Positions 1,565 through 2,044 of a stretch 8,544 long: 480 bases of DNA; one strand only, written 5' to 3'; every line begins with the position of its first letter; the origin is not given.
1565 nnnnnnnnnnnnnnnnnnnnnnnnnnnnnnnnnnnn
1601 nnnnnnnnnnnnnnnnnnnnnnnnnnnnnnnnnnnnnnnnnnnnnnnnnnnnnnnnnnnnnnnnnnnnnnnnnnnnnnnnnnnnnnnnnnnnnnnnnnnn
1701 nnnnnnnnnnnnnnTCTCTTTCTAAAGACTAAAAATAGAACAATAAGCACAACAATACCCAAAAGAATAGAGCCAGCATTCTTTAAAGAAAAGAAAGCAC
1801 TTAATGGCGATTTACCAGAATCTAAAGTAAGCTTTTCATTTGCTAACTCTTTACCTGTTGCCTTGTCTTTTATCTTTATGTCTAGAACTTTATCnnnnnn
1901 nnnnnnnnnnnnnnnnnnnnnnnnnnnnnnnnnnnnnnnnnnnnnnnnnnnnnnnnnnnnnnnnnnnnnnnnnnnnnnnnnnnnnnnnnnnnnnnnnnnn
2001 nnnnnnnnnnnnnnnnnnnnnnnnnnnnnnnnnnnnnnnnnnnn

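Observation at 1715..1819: C-terminal tripartite tail that fits no named -CTERM class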

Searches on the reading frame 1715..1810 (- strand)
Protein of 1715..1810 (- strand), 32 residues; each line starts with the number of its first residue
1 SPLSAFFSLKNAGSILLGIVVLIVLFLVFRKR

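Call 9: search_protein_families(library=ncbifam, proteins=[window:1715-1810:-], max_evalue=10)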
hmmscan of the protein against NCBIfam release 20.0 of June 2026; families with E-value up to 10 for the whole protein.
seq(32 aa): 2 families
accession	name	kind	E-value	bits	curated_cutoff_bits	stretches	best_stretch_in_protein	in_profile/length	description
TIGR01167.1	LPXTG_anchor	domain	0.098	13.4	15.9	1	11-32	10-31/34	LPXTG cell wall anchor domain-containing protein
NF045529.2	Heimdall-CTERM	domain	0.13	12.7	24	1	15-32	7-24/26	Heimdall-CTERM domain-containing surface protein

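Call 35: search_protein_representatives(alignment_id=A3)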
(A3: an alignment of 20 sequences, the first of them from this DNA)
Query: 20 sequences, 33 profile positions. Proteins with E-value up to 0.001 (for the whole library): 4; up to 1e-10: 0; up to 1e-30: 0. The best 4 are listed.
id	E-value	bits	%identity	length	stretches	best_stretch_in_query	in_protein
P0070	2.3e-09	52.9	-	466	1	1-32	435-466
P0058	2.5e-07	46.3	-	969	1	1-32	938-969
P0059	2.6e-06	43.1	-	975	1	1-32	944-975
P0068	8.0e-04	35.1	-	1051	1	1-32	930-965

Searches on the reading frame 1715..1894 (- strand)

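Call 9: search_protein_families(library=ncbifam, proteins=[window:1715-1894:-], max_evalue=10)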
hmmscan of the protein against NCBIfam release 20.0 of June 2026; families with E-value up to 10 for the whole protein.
seq(60 aa): 1 family
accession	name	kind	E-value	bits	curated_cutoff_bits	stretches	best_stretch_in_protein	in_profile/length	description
TIGR01167.1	LPXTG_anchor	domain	0.15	12.8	15.9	1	39-60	10-31/34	LPXTG cell wall anchor domain-containing protein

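Call 10: search_protein_families(library=pfam, proteins=[window:1715-1894:-], max_evalue=10)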
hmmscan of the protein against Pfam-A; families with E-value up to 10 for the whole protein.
seq(60 aa): 0 families
